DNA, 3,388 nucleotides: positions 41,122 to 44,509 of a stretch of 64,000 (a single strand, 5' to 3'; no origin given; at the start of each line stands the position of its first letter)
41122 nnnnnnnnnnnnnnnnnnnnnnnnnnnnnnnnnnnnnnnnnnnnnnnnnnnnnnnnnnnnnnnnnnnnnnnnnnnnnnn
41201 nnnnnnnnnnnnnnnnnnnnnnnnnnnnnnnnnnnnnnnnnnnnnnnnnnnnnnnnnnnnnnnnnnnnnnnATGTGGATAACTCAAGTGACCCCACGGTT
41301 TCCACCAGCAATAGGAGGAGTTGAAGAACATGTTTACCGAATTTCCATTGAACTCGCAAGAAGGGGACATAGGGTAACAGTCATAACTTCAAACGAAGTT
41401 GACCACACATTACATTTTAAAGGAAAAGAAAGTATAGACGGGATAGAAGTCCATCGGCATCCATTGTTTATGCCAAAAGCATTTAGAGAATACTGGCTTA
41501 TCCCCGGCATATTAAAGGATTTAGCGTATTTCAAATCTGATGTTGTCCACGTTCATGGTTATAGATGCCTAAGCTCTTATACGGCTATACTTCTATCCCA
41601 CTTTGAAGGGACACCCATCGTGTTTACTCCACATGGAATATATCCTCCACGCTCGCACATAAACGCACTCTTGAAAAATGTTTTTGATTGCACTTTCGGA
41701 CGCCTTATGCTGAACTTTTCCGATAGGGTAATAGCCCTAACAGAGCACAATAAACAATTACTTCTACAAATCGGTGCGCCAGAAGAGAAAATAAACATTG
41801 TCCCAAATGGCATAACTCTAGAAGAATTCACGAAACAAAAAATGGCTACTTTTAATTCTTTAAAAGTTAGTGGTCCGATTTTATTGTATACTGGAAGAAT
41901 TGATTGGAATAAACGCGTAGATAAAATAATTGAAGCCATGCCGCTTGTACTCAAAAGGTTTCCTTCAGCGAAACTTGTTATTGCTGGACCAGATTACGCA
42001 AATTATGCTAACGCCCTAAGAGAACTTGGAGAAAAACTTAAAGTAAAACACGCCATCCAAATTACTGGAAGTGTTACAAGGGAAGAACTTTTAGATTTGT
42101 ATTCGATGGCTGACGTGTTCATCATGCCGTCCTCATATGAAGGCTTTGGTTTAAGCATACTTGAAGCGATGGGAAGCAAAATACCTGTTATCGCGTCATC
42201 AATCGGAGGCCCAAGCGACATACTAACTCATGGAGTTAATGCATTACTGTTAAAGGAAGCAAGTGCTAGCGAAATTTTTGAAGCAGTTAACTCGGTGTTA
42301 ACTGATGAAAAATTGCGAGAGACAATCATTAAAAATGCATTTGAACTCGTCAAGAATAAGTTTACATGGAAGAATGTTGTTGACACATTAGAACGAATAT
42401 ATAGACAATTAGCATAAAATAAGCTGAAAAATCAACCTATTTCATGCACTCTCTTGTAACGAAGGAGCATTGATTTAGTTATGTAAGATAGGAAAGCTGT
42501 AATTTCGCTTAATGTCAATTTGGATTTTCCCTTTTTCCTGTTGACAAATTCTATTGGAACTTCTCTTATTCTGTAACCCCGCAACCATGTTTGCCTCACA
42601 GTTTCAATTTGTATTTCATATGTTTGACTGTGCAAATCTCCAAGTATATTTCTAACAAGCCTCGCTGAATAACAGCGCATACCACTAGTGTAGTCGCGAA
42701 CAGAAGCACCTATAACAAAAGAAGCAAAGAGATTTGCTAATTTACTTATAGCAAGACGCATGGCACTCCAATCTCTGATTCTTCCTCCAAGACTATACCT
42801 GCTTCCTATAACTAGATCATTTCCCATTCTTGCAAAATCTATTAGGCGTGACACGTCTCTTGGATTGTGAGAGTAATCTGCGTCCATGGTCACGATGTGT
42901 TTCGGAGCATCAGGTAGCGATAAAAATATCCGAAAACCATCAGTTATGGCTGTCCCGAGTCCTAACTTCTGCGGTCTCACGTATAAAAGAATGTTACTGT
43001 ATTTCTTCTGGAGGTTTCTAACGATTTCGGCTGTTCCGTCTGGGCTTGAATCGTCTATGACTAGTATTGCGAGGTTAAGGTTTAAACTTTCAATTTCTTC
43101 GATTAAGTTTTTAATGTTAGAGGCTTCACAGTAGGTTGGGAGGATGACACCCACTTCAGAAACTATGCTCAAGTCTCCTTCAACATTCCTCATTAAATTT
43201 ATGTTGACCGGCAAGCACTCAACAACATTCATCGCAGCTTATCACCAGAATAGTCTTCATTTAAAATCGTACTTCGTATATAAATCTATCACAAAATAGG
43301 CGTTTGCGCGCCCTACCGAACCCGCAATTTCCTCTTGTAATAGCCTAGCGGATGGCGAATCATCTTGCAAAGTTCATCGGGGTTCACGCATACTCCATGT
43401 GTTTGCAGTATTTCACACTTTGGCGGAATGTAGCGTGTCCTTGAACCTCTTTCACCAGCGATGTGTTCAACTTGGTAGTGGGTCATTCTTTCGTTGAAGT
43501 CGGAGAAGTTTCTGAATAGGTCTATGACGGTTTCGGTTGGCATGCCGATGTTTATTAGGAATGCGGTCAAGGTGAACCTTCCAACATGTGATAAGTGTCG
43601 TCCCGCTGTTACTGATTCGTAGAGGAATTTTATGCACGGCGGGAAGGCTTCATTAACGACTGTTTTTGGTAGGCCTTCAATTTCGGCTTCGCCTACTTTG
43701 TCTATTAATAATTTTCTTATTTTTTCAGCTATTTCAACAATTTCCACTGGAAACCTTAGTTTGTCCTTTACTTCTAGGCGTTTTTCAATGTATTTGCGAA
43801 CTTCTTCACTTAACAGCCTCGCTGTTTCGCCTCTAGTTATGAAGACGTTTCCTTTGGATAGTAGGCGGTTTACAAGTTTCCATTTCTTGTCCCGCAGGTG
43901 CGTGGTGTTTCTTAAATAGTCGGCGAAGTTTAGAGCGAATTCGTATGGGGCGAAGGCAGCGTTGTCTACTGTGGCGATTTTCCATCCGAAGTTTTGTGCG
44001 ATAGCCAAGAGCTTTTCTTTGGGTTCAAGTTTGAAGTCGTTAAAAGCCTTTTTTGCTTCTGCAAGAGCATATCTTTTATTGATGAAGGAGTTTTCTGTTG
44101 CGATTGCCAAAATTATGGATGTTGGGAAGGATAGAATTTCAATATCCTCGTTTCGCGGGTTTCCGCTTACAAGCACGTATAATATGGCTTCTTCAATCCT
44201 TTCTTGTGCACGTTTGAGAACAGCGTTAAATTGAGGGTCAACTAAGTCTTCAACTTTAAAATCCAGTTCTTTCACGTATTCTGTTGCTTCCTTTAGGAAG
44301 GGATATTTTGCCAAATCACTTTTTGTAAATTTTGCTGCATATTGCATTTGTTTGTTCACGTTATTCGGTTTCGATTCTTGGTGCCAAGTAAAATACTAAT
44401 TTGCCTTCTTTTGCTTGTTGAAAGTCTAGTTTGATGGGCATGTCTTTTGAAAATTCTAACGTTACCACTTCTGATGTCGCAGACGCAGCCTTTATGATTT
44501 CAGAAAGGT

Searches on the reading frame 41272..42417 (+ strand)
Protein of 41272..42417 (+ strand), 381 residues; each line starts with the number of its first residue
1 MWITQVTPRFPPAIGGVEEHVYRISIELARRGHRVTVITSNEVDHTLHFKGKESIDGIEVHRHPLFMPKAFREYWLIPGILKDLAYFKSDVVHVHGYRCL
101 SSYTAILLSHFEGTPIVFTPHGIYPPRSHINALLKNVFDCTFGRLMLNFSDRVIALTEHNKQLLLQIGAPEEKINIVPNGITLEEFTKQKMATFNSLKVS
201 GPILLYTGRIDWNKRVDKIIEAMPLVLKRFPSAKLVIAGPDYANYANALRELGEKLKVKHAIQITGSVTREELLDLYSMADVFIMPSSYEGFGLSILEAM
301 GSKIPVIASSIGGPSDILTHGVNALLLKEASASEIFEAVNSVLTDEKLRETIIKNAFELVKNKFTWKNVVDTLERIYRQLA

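Call 97: search_protein_families(library=pfam, proteins=[window:41272-42417:+], max_evalue=0.00001)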
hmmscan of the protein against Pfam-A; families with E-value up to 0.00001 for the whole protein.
window:41272-42417:+ (381 aa): 6 families
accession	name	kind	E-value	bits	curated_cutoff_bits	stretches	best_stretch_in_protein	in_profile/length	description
PF00534.26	Glycos_transf_1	-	1.5e-42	145.5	26.4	1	198-357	12-170/172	Glycosyl transferases group 1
PF13692.12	Glyco_trans_1_4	-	2.9e-34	118.8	27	1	202-345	2-142/142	Glycosyl transferases group 1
PF13439.12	Glyco_transf_4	-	5.1e-31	108.4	28.5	1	14-184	1-169/170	Glycosyltransferase Family 4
PF13579.12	Glyco_trans_4_4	-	7e-21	75.6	29.7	1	15-180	1-158/158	Glycosyl transferase 4-like domain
PF20706.3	GT4-conflict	-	6.5e-15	55.4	26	1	200-373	196-385/385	Family 4 Glycosyltransferase in conflict systems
PF13524.12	Glyco_trans_1_2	-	1.4e-09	38.4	25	1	227-374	9-143/144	Glycosyl transferase-like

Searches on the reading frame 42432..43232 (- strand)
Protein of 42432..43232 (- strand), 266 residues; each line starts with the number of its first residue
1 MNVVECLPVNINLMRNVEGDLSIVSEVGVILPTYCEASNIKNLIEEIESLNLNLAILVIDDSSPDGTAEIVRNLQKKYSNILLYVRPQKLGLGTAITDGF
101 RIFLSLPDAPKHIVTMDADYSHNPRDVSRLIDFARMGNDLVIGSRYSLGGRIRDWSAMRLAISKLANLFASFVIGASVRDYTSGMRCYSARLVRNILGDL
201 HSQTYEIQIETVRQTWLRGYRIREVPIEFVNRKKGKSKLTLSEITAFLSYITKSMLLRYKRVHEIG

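Call 97: search_protein_families(library=pfam, proteins=[window:42432-43232:-], max_evalue=0.00001)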
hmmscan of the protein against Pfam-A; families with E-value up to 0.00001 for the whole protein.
window:42432-43232:- (266 aa): 1 family
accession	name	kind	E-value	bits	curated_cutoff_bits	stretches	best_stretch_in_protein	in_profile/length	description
PF00535.33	Glycos_transf_2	-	1.2e-24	87.5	23.3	1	29-195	2-166/168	Glycosyl transferase family 2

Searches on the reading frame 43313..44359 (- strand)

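Call 97: search_protein_families(library=pfam, proteins=[window:43313-44359:-], max_evalue=0.00001)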
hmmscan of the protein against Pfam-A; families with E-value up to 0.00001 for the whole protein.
window:43313-44359:- (348 aa): 1 family
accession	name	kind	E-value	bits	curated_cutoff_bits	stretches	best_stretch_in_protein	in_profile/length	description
PF04104.19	DNA_primase_lrg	-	9.7e-37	127.2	22.4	1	141-335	3-218/266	Eukaryotic and archaeal DNA primase, large subunit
